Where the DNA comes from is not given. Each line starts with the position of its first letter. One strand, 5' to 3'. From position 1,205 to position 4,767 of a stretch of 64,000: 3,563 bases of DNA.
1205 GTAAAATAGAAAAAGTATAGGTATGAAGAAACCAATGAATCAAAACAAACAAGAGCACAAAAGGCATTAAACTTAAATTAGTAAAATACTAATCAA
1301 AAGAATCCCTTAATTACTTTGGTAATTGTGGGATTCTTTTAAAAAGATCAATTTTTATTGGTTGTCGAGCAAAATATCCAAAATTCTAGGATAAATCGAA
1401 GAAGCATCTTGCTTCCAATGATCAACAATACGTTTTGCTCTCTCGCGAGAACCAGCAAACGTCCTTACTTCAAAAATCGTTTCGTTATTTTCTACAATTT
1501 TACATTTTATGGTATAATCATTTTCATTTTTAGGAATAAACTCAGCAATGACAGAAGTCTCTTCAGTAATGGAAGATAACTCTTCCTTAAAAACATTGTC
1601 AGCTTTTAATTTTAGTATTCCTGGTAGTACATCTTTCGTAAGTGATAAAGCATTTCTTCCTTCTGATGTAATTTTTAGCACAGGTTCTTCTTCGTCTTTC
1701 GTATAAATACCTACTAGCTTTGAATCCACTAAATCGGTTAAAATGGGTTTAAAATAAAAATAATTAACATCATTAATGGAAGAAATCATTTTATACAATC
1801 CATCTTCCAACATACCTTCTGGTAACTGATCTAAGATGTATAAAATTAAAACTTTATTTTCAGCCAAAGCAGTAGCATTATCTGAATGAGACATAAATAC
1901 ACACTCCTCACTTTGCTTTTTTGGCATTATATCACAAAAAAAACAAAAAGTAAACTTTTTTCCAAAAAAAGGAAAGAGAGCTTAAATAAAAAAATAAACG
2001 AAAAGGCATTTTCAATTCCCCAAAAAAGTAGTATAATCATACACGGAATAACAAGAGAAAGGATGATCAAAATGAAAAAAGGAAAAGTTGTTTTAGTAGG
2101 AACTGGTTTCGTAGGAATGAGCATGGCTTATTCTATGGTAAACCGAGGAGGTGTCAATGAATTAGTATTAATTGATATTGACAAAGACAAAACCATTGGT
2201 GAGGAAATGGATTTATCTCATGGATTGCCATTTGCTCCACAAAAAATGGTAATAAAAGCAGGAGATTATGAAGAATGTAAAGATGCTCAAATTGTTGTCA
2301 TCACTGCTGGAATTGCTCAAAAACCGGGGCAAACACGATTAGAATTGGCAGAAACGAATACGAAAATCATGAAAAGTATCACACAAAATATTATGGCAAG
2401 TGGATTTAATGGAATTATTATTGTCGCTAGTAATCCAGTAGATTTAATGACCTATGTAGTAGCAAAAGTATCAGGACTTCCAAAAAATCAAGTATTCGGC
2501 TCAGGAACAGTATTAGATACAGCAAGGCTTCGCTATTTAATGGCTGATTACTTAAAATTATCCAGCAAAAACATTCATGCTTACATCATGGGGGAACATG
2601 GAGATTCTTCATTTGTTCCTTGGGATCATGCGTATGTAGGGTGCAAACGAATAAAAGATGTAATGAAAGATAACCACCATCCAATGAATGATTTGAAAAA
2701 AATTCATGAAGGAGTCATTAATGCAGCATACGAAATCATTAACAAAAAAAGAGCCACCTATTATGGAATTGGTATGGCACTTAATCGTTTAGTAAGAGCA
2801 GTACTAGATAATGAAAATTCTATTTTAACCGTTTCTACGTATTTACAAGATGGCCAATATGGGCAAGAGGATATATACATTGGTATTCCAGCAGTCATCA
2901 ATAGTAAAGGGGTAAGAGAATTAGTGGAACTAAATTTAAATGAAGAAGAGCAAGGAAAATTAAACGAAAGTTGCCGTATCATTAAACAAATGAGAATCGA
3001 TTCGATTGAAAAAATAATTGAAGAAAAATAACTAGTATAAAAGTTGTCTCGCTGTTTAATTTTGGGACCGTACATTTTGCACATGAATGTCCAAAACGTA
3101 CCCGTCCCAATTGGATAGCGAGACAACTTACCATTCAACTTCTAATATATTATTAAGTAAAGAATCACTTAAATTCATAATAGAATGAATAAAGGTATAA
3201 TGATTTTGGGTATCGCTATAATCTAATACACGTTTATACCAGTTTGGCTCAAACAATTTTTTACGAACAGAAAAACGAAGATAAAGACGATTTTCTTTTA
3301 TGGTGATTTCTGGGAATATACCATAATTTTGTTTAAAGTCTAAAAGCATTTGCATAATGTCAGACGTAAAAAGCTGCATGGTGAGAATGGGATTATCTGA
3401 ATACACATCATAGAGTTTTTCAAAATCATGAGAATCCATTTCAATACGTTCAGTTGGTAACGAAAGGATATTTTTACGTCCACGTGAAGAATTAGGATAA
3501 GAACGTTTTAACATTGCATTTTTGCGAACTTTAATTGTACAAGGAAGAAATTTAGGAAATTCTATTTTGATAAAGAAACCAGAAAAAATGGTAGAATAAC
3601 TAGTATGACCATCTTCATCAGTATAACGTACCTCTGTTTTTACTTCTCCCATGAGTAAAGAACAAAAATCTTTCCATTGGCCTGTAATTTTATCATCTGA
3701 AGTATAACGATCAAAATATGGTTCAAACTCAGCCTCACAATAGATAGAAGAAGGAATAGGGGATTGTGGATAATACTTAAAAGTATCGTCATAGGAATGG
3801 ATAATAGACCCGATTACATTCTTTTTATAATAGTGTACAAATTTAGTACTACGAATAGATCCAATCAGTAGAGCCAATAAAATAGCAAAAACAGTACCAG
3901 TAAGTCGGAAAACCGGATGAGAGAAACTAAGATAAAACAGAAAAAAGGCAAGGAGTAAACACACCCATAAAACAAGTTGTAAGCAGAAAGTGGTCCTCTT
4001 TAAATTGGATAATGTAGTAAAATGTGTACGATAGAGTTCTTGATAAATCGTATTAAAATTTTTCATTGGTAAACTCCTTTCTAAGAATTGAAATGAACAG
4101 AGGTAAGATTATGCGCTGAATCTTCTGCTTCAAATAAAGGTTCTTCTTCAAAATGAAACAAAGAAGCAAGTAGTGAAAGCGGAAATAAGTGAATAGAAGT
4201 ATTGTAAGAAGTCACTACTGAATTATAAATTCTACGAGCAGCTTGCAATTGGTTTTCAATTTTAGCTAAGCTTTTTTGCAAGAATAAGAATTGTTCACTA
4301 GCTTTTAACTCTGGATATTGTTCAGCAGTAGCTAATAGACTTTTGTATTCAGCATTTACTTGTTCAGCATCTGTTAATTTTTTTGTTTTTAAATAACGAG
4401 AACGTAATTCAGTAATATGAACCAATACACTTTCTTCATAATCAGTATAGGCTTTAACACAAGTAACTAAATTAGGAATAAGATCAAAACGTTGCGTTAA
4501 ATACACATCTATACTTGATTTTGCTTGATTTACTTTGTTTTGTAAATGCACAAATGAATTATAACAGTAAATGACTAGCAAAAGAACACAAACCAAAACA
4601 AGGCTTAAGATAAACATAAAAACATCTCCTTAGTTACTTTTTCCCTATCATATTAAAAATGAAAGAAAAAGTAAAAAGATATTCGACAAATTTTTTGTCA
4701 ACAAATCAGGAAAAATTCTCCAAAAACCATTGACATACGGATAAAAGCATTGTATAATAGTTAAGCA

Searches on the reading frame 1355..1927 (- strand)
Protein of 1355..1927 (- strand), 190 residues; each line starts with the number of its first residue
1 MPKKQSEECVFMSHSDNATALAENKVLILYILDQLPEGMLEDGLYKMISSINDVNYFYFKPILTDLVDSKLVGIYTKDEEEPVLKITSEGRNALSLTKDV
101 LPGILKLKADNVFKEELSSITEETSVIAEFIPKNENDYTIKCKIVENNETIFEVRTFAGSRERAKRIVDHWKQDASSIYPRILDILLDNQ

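Call 58: search_protein_families(library=pfam, proteins=[window:1355-1927:-], max_evalue=0.00001)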
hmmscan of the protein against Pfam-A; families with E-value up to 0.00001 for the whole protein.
window:1355-1927:- (190 aa): 1 family
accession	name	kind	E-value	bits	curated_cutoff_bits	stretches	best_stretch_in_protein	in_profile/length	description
PF14277.12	DUF4364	-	1.4e-35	122.9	26.9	1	24-186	1-162/162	Domain of unknown function (DUF4364)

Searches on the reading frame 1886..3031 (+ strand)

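Call 58: search_protein_families(library=pfam, proteins=[window:1886-3031:+], max_evalue=0.00001)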
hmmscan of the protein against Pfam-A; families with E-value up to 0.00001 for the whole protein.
window:1886-3031:+ (381 aa): 2 families
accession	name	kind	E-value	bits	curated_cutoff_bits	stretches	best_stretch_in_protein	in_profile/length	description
PF00056.29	Ldh_1_N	-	1.3e-46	158.6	27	1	67-205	2-141/141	lactate/malate dehydrogenase, NAD binding domain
PF02866.23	Ldh_1_C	-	1.8e-37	129.5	22.6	1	208-368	1-165/174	lactate/malate dehydrogenase, alpha/beta C-terminal domain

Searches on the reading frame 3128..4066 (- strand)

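Call 58: search_protein_families(library=pfam, proteins=[window:3128-4066:-], max_evalue=0.00001)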
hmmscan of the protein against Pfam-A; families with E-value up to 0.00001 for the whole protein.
window:3128-4066:- (312 aa): 1 family
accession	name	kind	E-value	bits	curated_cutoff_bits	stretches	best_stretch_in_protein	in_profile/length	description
PF11335.13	DUF3137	-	4.4e-20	72.4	26.1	1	159-303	1-137/139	Protein of unknown function (DUF3137)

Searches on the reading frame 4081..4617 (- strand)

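Call 58: search_protein_families(library=pfam, proteins=[window:4081-4617:-], max_evalue=0.00001)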
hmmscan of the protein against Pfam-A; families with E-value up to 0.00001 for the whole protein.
window:4081-4617:- (178 aa): 1 family
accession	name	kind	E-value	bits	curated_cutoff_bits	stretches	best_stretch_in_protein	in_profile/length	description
PF04011.17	LemA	-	6.2e-44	149.9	26.2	1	33-176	2-149/149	LemA family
